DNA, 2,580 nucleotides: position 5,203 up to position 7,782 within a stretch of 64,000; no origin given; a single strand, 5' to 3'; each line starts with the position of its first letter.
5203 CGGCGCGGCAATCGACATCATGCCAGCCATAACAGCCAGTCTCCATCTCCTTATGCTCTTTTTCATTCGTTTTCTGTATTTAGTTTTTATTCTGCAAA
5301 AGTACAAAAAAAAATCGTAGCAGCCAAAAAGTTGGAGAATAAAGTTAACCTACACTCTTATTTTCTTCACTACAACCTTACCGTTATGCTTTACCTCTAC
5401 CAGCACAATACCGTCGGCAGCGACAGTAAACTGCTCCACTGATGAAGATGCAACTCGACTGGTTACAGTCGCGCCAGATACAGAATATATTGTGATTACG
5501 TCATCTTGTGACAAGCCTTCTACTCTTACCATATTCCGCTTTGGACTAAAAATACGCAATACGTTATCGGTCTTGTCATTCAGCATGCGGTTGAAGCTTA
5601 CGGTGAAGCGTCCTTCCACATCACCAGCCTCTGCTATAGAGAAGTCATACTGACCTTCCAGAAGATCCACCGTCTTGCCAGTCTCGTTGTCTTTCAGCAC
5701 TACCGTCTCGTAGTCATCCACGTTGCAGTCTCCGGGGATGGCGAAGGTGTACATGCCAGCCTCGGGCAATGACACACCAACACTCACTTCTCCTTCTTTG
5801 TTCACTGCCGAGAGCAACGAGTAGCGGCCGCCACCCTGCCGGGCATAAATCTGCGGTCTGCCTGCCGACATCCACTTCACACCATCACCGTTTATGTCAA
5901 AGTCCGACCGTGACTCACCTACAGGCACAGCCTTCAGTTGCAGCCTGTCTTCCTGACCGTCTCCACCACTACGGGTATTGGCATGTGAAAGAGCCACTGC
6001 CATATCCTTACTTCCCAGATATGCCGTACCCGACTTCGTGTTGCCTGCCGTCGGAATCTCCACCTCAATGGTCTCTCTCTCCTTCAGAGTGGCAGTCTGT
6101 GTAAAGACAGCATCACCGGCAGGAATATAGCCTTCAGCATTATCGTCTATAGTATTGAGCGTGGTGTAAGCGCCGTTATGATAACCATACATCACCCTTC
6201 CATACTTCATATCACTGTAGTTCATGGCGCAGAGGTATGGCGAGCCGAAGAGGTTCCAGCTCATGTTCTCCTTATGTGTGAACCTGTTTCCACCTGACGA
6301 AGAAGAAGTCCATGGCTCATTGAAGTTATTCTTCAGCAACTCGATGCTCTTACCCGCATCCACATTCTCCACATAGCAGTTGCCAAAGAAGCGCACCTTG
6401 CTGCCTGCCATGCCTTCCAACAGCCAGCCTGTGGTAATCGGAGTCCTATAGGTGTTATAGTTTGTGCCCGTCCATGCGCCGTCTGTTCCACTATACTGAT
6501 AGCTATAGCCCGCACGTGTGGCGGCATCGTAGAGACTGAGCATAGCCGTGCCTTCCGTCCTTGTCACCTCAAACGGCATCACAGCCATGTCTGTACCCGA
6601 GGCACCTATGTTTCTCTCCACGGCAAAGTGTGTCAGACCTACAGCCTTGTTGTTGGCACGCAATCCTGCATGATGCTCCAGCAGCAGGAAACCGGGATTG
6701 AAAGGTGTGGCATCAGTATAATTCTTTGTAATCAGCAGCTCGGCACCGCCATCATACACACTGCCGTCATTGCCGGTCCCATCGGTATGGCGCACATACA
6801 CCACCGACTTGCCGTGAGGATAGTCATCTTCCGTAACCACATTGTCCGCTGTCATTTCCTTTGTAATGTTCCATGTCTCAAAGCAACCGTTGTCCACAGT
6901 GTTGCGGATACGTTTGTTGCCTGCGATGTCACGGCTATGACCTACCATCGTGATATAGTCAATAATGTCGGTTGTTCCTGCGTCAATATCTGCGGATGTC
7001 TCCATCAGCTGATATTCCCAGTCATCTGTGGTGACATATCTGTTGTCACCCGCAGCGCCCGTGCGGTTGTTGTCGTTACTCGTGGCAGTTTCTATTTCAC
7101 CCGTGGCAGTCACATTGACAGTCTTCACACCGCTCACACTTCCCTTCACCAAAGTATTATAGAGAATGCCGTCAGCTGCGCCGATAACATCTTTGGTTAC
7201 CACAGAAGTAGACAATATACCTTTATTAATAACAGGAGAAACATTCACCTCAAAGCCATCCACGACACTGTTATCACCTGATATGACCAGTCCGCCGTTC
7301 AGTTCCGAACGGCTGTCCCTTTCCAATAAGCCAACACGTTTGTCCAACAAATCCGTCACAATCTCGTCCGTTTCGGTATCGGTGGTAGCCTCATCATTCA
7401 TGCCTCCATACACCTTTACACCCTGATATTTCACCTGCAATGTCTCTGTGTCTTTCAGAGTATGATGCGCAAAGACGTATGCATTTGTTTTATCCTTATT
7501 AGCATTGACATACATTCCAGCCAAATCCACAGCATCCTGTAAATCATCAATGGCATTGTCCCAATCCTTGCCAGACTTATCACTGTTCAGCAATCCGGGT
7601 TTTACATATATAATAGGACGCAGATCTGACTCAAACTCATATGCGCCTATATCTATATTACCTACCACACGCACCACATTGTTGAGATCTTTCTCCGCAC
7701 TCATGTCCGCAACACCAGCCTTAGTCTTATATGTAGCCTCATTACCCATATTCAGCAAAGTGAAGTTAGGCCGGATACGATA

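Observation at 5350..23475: Type V (Mfa-like) pilus operon whose last gene is a 3,979-aa Pmp-repeat beta-helix protein carrying a T9SS sorting domain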

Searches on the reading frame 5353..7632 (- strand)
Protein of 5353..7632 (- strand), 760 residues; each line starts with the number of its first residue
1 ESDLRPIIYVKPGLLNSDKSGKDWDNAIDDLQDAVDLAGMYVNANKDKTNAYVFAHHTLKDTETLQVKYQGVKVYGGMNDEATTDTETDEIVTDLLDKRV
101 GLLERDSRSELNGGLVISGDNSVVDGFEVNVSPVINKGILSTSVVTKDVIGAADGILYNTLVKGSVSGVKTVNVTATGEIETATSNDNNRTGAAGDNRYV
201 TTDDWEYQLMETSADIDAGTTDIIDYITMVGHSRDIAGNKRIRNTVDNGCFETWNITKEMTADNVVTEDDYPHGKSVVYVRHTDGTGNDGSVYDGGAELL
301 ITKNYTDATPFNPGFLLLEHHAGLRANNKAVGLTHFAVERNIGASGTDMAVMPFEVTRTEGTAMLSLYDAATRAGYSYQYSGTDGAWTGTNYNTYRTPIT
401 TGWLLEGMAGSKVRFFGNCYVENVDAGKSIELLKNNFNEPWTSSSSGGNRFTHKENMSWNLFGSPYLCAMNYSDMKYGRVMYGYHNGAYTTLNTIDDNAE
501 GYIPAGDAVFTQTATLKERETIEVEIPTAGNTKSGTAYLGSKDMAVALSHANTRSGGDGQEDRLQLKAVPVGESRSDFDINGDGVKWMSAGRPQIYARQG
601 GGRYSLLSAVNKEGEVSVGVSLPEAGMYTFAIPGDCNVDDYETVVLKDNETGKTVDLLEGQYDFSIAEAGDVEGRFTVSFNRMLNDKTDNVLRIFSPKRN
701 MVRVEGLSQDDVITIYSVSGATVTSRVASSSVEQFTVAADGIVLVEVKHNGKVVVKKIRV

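Call 14: find_homologous_proteins(query=window:5353-7632:-, max_evalue=0.00001)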
Query window:5353-7632:- (760 aa): 317 proteins with E <= 0.00001 among 8000 candidates; the best 120 are listed.
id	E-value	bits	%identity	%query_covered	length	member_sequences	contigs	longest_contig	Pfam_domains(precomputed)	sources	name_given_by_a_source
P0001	3.6e-218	745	51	100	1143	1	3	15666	-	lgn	-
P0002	4.1e-217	741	52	100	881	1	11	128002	-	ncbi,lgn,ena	-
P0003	4.5e-215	734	51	100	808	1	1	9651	-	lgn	-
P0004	1.6e-212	726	51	100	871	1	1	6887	-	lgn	-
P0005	2.9e-212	725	52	100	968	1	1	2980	-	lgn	-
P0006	6.6e-212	724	51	100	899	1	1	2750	-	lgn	-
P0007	1.1e-211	723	52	100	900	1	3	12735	-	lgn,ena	-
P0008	3.7e-211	721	52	100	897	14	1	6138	-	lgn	-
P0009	7.0e-211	721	50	100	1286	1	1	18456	-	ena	-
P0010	4.7e-209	715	51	100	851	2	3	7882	-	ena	-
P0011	5.4e-207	708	50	100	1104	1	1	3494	-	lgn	-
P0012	5.3e-203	695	50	100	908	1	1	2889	-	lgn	-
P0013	2.7e-202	692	49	100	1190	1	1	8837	-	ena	-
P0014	1.1e-197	677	48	100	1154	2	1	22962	-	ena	-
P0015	2.5e-197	676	53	89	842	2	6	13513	-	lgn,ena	-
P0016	1.4e-195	670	49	100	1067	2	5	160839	-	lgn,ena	-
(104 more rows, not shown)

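Call 15: find_encoding_contigs(protein=P0002, flank=10000, max_places=3)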
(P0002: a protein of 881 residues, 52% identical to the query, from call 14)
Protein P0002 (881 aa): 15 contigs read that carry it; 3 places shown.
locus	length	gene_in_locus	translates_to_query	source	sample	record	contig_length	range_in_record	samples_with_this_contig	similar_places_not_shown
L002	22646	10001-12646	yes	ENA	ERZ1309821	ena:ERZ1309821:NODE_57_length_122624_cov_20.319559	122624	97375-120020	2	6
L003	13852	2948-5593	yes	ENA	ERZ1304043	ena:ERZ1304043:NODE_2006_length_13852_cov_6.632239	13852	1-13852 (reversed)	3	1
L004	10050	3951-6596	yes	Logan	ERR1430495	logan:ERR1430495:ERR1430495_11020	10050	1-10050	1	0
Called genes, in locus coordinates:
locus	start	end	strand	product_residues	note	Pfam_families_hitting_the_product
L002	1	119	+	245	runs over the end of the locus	PF02754:CCG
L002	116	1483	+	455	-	PF02589:LUD_dom, PF00037:Fer4 (faint), PF13183:Fer4_8, PF13237:Fer4_10 (faint), PF13534:Fer4_17 (weak), PF11870:LutB_C (weak)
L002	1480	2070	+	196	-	PF02589:LUD_dom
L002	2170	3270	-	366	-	PF01041:DegT_DnrJ_EryC1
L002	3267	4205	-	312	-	PF13480:Acetyltransf_6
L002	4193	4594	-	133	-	PF05523:FdtA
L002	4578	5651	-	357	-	PF01757:Acyl_transf_3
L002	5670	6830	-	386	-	PF22660:RS_preATP-grasp-like, PF01071:GARS_A (weak), PF02222:ATP-grasp, PF02786:CPSase_L_D2, PF07478:Dala_Dala_lig_C, PF02655:ATP-grasp_3 (faint), PF21244:PurT_C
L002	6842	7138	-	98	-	-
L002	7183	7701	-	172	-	PF12850:Metallophos_2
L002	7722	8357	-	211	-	PF13189:Cytidylate_kin2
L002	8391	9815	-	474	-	PF01554:MatE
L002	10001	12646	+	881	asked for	-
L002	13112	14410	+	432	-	PF01595:CNNM, PF00571:CBS, PF03471:CorC_HlyC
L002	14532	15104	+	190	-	PF13302:Acetyltransf_3 (weak), PF00583:Acetyltransf_1, PF13508:Acetyltransf_7, PF13673:Acetyltransf_10, PF14542:Acetyltransf_CG (weak), PF08445:FR47 (weak)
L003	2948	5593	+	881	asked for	-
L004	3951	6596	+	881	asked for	-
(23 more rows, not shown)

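Call 16: find_encoding_contigs(protein=P0016, flank=10000, max_places=3)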
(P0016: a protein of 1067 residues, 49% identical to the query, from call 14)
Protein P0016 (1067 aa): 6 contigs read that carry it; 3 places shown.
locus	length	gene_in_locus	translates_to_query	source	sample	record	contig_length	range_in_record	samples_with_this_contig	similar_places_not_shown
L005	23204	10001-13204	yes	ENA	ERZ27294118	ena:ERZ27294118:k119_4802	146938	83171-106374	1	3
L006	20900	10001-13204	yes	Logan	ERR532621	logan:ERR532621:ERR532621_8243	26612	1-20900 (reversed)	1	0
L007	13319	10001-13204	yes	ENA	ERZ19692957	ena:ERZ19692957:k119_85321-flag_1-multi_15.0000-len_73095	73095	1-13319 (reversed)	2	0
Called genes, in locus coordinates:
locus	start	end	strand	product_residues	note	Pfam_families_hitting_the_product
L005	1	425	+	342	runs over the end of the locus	-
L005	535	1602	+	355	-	-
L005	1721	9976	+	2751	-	-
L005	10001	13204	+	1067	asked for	-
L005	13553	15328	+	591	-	PF16656:Pur_ac_phosph_N, PF00149:Metallophos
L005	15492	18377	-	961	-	PF13859:BNR_3, PF02012:BNR (faint), PF13088:BNR_2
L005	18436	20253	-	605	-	PF01321:Creatinase_N, PF16189:Creatinase_N_2, PF00557:Peptidase_M24, PF16188:Peptidase_M24_C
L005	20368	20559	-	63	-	PF01165:Ribosomal_S21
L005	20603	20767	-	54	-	-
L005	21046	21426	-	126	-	-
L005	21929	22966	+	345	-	PF12833:HTH_18, PF00165:HTH_AraC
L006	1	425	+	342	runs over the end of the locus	-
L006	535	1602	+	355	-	-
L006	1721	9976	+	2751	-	-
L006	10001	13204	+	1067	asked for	-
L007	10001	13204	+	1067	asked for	-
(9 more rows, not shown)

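Call 56: predict_structure(alignment_id=A5)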
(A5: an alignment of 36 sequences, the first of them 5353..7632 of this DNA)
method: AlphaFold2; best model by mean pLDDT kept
length: 760 residues; sequences in the alignment: 36
mean_pLDDT: 72.7   pTM: 0.62
mean pLDDT of the five models: 72.7, 71.0, 68.9, 67.4, 63.8
residues with pLDDT >= 90: 139; 70-90: 303; 50-70: 233; < 50: 85
segments of 3 or more residues with pLDDT < 50: 285-294, 376-382, 436-461, 513-515, 554-558, 574-589, 605-608, 685-689
pLDDT, mean of each block of 10 residues (from residue 1): 83 88 93 95 86 96 95 94 91 90 87 96 96 96 95 92 92 87 70 61 66 53 82 82 60 68 70 78 50 60 77 84 79 86 71 79 75 48 56 56 74 85 72 51 35 42 55 58 52 55 59 53 67 59 71 51 62 46 42 66 51 68 85 70 79 80 86 80 50 72 84 84 86 79 81 74
secondary structure, 60 per line:
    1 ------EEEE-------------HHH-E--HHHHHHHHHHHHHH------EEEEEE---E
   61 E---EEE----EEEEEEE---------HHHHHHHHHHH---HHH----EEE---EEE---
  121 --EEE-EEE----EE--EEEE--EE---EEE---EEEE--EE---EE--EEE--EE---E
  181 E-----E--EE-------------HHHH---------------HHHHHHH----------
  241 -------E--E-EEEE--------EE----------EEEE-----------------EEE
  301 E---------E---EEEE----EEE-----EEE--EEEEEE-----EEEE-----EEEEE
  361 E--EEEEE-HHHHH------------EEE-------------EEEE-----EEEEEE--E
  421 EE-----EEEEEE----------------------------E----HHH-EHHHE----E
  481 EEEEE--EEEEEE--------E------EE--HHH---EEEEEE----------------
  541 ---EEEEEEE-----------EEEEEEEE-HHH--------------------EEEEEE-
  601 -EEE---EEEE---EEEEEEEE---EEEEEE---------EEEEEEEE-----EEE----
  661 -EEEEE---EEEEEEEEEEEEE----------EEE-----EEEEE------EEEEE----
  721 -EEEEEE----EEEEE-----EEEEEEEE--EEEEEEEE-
elements in order (helices of 4 or more, strands of 3 or more residues): E7-10 H31-44 E51-56 E65-67 E72-78 H88-98 E109-111 E115-117 E123-125 E127-129 E138-141 E149-151 E155-158 E170-172 H205-208 H224-230 E253-256 E277-280 E298-301 E315-318 E323-325 E331-333 E336-341 E347-350 E356-361 E364-368 H370-374 E387-389 E403-406 E412-417 E420-422 E428-433 E480-485 E488-493 E519-524 E544-550 E562-569 E594-599 E602-604 E608-611 E615-622 E626-631 E641-648 E654-656 E662-666 E670-682 E693-695 E701-705 E712-716 E722-727 E732-736 E742-749 E752-759

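Call 59: fold_search(model_id=the predicted structure, library=pdb)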
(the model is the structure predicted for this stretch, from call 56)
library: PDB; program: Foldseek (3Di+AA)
matches with E <= 10: 1223; with E <= 0.001: 5
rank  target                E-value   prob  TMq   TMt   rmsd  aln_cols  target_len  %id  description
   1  9ba4_A                2.7e-04  0.57  0.08  0.07  33.3       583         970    9  Full-length cross-linked Contactin 2 (CNTN2) (released 2024-07-17)
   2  7c7u_B                3.0e-04  0.60  0.09  0.12  25.4       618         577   10  Biofilm associated protein - BSP domain (released 2021-05-12)
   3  9fly_A                6.5e-04  0.25  0.07  0.06  58.5       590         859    8  CryoEM structure of the base (4151-5009) in the grappling hook protein A (GhpA) in the bacterium Aureispira sp. CCB-QB (released 2024-10-16)
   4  7c7u_A                6.8e-04  0.51  0.09  0.12  25.2       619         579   10  Biofilm associated protein - BSP domain (released 2021-05-12)
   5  7t0o_H                8.8e-04  0.77  0.08  0.17  22.4       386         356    8  cryoEM reconstruction of the HIV gp140 in complex with the extracellular domains of CD4 and the adnectin domain of Com (released 2022-01-12)
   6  7t0o_L                1.0e-03  0.77  0.08  0.17  22.1       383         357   11  cryoEM reconstruction of the HIV gp140 in complex with the extracellular domains of CD4 and the adnectin domain of Com (released 2022-01-12)
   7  7ptp_A                1.4e-03  0.35  0.08  0.08  32.7       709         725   10  In-situ structure of pentameric S-layer protein (released 2021-12-15)
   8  7t0o_M                1.5e-03  0.75  0.08  0.17  22.3       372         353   11  cryoEM reconstruction of the HIV gp140 in complex with the extracellular domains of CD4 and the adnectin domain of Com (released 2022-01-12)
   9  6q9m_B                3.6e-03  0.69  0.08  0.18  20.3       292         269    8  Central Fibronectin-III array of RIM-binding protein (released 2020-01-15)
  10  9a3v_B                4.9e-03  0.96  0.08  0.26  19.1       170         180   13  Predicted model of tissue transglutaminase 2 (TG2) in complex with plasma fibronectin type III modules 14 and 15 (FNII (released 2024-02-02)
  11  8e72_A                6.0e-03  0.91  0.09  0.11  18.9       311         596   10  Treponema lecithinolyticum beta-glucuronidase in complex with a ciprofloxacin-glucuronide conjugate (released 2023-06-21)
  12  2v5y                  6.0e-03  0.14  0.08  0.10  40.1       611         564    7  Crystal structure of the receptor protein tyrosine phosphatase mu ectodomain (released 2007-09-11)
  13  9vqm_D                6.3e-03  0.16  0.09  0.08  25.4       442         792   10  Cryo-EM structure of Elapor1WT in tetrameric form (released 2025-07-23)
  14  8k35_A                7.0e-03  0.14  0.08  0.07  38.6       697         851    8  Structure of the bacteriophage lambda tail tip complex (released 2023-11-15)
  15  5m11                  7.7e-03  0.57  0.08  0.09  19.9       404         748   11  Structural and functional probing of PorZ, an essential bacterial surface component of the type-IX secretion system of h (released 2016-11-09)
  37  8qb1_A                2.0e-02  1.00  0.08  0.61   3.7        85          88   19  C-terminal domain of mirolase from Tannerella forsythia (released 2024-02-28)
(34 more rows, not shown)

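Call 68: search_protein_representatives(alignment_id=A5)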
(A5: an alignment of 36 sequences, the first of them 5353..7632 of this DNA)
Query: 36 sequences, 797 profile positions. Proteins with E-value up to 0.001 (for the whole library): 8154; up to 1e-10: 2048; up to 1e-30: 302. The best 150 are listed.
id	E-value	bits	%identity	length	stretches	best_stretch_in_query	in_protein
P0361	0.0e+00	1380.9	-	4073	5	2-797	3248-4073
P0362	0.0e+00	1345.6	-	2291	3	1-797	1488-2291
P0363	0.0e+00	1220.7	-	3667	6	2-797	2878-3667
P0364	0.0e+00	1148.8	-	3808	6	2-796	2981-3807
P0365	0.0e+00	1131.9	-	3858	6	2-793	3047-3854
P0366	0.0e+00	1100.7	-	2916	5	2-797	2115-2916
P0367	0.0e+00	1100.6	-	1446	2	2-797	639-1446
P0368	0.0e+00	1100.2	-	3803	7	2-797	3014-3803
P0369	0.0e+00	1069.2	-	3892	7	2-797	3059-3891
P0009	0.0e+00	1065.5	-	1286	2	2-797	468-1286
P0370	0.0e+00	1063.9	-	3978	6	2-797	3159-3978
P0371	0.0e+00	1050.5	-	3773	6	2-794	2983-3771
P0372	0.0e+00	1041.9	-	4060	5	1-794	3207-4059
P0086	0.0e+00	1039.8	-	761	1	59-797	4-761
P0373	0.0e+00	1022.5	-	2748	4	2-788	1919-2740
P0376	8.6e-296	999.7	-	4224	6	1-797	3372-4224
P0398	3.1e-222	756.4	-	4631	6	15-787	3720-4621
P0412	6.8e-144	497.3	-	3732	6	31-794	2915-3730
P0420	2.2e-109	383.2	-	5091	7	311-789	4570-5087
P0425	4.1e-102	359.1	-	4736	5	5-762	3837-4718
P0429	2.0e-97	343.6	-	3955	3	3-792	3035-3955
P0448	1.5e-85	304.4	-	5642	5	19-784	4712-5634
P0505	9.2e-56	205.8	-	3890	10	18-169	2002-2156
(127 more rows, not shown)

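Call 69: list_cluster_members(proteins=[P0370, P0361, P0364, P0376, P0398, P0420, P0425, P0448, P0412, P0429])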
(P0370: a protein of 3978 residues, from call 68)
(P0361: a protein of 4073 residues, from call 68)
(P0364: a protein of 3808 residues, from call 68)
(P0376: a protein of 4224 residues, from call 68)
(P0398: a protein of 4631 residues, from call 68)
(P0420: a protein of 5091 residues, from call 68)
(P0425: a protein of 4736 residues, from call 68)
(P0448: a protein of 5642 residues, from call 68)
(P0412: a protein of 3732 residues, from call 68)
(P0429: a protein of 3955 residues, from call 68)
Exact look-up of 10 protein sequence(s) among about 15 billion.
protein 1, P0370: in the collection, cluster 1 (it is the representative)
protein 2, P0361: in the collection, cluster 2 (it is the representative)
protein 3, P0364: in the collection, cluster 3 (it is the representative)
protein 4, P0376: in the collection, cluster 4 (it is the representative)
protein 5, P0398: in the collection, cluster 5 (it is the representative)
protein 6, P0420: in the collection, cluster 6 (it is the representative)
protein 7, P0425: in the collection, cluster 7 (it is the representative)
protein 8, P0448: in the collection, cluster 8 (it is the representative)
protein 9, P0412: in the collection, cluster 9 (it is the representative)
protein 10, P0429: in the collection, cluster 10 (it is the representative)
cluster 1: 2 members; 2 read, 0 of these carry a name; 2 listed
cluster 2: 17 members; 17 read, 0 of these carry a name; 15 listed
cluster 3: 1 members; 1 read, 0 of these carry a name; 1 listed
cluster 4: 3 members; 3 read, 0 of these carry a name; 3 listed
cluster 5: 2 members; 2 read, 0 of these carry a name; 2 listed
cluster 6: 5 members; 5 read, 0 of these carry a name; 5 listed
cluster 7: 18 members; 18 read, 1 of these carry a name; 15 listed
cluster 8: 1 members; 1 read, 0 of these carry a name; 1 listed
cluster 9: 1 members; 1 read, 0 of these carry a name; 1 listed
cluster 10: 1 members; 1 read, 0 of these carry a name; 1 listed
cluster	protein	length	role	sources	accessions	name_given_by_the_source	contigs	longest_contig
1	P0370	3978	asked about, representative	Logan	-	-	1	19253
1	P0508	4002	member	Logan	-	-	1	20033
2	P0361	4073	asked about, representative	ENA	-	-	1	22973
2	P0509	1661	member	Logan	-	-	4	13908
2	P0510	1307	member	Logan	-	-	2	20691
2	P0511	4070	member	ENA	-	-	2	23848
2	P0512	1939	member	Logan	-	-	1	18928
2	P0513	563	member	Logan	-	-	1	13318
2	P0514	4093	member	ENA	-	-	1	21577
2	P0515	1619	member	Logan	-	-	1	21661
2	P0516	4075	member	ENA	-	-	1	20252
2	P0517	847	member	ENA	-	-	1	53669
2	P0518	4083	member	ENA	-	-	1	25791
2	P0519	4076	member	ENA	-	-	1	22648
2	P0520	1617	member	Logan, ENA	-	-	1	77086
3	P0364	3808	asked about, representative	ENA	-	-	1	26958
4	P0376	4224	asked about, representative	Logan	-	-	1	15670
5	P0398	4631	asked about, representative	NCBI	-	-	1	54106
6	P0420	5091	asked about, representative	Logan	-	-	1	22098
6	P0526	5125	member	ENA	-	-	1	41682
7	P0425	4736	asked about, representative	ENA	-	-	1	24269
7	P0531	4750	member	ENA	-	-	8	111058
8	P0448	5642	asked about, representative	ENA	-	-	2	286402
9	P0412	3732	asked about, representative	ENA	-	-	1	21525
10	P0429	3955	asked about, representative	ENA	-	-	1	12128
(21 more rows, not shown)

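Call 70: find_encoding_contigs(protein=P0448, flank=10000, max_places=2)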
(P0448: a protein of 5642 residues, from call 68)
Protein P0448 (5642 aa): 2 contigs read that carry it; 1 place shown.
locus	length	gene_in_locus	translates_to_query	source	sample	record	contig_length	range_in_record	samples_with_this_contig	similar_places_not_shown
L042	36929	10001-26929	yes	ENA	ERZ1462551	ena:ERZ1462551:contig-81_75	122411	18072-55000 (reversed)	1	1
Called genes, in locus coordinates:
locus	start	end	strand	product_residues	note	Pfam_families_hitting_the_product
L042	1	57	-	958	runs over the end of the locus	PF01095:Pectinesterase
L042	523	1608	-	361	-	PF01095:Pectinesterase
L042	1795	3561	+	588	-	PF01136:Peptidase_U32, PF13714:PEP_mutase (faint), PF12392:DUF3656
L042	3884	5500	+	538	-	PF12099:DUF3575, PF00691:OmpA (faint)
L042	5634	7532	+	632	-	-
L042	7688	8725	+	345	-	PF08842:Mfa2 (weak)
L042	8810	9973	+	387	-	-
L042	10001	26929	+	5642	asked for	PF13306:LRR_5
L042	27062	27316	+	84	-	-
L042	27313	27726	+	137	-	PF01850:PIN, PF13470:PIN_3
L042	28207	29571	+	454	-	PF01553:Acyltransferase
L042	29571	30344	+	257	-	PF00106:adh_short, PF08659:KR (weak), PF13561:adh_short_C2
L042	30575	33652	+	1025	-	-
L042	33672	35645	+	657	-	PF00691:OmpA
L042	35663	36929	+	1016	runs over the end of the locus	-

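Call 71: find_encoding_contigs(protein=P0531, flank=10000, max_places=1)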
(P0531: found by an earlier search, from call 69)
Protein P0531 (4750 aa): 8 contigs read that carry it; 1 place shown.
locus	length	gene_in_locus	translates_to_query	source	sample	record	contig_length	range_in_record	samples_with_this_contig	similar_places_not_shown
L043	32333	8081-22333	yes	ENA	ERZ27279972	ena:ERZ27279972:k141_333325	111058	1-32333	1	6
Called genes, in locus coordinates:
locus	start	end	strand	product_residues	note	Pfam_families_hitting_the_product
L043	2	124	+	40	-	?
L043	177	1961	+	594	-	-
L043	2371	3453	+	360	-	-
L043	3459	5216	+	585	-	-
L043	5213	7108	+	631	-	-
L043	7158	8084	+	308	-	-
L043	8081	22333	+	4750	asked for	-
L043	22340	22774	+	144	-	-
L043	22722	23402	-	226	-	PF00702:Hydrolase, PF13419:HAD_2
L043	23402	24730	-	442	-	PF00342:PGI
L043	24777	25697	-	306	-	PF02357:NusG (weak)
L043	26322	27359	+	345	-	PF20511:PMI_typeI_cat, PF21621:MPI_cupin_dom (weak)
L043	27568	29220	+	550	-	PF08757:CotH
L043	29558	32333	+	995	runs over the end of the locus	PF13807:GNVR (weak), PF02563:Poly_export, PF10531:SLBB (weak), PF22461:SLBB_2 (weak)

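Call 72: find_encoding_contigs(protein=P0398, flank=10000, max_places=1)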
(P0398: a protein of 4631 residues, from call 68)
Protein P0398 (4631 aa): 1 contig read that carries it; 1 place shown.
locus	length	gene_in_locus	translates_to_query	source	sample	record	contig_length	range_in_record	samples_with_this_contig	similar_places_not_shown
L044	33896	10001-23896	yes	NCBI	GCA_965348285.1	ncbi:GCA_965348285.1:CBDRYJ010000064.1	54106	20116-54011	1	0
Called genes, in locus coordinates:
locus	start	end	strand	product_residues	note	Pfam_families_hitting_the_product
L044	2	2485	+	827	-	PF17764:PriA_3primeBD, PF00270:DEAD, PF04851:ResIII, PF18319:Zn_ribbon_PriA, PF00271:Helicase_C (weak), PF18074:PriA_C (weak)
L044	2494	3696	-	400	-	PF13412:HTH_24 (weak), PF00480:ROK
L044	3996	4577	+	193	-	PF12099:DUF3575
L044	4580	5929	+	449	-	PF07719:TPR_2 (faint)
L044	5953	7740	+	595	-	-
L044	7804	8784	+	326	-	PF08842:Mfa2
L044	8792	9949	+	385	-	-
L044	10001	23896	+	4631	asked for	-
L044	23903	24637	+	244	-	PF14512:TM1586_NiRdase, PF00881:Nitroreductase (faint)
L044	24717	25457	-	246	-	PF13505:OMP_b-brl (weak), PF13568:OMP_b-brl_2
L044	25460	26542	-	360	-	PF13201:PCMD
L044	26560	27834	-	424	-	-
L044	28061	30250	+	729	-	PF01807:Zn_ribbon_DnaG, PF08275:DNAG_N, PF01751:Toprim, PF13155:Toprim_2, PF13662:Toprim_4, PF10410:DnaB_bind, PF28534:DUF8430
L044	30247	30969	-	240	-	PF01553:Acyltransferase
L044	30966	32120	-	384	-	PF01594:AI-2E_transport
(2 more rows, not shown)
